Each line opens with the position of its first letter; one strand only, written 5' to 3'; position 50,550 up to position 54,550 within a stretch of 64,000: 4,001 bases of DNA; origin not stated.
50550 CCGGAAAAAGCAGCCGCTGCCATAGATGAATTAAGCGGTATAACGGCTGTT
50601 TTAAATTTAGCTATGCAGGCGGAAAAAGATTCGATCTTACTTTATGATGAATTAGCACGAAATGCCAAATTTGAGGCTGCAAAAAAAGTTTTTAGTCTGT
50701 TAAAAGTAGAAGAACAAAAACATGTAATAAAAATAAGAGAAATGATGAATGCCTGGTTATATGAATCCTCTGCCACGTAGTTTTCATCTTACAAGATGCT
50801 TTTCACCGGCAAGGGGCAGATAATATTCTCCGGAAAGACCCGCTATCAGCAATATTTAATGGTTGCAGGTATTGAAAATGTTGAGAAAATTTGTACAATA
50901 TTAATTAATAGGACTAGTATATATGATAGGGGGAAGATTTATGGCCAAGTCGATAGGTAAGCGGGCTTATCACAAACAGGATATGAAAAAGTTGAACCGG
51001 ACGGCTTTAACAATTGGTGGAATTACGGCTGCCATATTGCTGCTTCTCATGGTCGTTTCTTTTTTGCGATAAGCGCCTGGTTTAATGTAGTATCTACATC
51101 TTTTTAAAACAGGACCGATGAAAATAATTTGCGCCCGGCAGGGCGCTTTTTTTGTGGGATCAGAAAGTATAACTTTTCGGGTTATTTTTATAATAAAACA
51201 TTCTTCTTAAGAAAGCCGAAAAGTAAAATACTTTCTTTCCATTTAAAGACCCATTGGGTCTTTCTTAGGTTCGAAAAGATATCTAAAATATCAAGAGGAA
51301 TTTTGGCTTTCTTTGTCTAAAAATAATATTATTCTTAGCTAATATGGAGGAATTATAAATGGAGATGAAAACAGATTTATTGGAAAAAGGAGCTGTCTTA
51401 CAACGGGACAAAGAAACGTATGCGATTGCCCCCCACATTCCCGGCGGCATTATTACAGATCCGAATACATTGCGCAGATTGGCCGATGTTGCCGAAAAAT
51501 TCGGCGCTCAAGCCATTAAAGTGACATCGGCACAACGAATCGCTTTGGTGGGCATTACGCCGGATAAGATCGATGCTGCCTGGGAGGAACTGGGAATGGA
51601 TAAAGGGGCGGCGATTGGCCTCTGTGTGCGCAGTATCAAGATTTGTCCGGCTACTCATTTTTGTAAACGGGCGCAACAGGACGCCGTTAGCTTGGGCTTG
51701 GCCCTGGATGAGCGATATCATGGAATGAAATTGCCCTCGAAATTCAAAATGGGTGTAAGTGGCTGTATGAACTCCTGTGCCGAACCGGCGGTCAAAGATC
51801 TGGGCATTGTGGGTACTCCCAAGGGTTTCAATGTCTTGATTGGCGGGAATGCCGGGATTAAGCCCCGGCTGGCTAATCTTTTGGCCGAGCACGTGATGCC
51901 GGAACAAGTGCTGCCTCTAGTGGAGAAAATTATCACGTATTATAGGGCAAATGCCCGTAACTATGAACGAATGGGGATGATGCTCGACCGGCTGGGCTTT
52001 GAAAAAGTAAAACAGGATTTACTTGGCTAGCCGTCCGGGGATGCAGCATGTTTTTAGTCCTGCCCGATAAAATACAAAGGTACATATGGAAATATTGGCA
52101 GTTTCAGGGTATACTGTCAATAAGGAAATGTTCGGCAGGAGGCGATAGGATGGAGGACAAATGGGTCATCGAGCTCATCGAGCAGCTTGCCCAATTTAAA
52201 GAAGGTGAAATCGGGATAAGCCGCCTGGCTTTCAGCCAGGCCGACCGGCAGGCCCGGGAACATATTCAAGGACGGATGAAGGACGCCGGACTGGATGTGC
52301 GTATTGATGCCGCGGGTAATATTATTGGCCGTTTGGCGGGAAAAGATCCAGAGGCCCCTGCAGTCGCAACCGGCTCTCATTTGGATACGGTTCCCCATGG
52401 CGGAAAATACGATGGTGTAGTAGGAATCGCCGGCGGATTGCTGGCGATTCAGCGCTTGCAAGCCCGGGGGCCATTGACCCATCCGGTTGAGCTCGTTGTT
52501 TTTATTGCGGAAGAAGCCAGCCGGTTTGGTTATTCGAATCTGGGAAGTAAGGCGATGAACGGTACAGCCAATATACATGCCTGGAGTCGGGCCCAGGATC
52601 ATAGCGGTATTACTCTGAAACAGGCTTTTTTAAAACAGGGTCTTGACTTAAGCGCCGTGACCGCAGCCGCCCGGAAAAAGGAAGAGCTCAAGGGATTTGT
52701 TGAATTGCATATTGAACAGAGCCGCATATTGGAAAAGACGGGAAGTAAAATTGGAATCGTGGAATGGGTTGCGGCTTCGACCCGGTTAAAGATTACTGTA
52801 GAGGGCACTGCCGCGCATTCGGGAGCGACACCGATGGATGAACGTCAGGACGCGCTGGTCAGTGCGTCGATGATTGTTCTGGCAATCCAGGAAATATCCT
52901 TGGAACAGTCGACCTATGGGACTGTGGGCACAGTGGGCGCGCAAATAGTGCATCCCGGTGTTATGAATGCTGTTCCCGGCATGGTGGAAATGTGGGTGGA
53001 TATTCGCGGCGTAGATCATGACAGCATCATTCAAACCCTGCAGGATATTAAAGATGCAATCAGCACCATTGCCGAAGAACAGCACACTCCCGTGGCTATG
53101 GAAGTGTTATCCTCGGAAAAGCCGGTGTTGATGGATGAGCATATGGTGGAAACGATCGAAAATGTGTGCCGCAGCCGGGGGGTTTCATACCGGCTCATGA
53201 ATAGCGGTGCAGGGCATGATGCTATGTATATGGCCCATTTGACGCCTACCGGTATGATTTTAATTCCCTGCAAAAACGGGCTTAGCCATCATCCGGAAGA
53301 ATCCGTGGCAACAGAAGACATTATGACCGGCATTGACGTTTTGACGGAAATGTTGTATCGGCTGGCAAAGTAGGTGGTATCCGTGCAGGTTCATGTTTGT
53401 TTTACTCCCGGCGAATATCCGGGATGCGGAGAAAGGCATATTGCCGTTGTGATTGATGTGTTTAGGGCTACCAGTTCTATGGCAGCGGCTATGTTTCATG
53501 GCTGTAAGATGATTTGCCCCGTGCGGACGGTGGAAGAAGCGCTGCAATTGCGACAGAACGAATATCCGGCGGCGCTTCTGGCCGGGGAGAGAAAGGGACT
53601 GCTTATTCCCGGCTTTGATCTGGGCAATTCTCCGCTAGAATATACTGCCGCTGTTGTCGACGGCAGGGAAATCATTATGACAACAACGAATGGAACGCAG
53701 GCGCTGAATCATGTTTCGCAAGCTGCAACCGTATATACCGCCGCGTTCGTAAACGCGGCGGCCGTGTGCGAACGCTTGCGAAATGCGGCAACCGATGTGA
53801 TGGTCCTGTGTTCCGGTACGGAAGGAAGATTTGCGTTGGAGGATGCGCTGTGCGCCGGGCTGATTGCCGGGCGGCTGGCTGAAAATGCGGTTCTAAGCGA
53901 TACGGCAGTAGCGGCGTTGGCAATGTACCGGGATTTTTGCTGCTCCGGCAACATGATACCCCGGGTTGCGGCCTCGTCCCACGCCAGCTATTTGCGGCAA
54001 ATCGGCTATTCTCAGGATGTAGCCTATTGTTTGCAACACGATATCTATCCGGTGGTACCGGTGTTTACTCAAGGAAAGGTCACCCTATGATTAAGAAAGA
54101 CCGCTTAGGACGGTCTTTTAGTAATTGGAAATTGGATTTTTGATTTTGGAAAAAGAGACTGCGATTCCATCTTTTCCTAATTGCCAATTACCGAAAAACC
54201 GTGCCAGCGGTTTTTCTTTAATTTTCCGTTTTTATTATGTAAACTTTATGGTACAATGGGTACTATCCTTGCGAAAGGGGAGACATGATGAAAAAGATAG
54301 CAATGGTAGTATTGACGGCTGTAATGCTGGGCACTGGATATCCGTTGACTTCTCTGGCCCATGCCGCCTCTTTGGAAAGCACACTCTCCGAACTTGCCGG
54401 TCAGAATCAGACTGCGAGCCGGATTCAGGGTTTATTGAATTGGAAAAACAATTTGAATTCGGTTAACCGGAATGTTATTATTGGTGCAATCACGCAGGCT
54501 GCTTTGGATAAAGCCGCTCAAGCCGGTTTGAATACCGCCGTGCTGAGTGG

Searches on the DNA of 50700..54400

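Call 55: search_rna_families(source=window, start=50700, end=54400, threshold=evalue, max_evalue=1)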
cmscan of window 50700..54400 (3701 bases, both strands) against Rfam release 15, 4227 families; matches with E-value up to 1: 1.
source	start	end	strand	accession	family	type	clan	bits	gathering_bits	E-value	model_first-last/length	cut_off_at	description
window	52324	52417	-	RF02219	ZNRD1-AS1_2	Gene; lncRNA;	-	17.4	60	0.56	1-76/76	no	ZNRD1 antisense RNA 1 conserved region 2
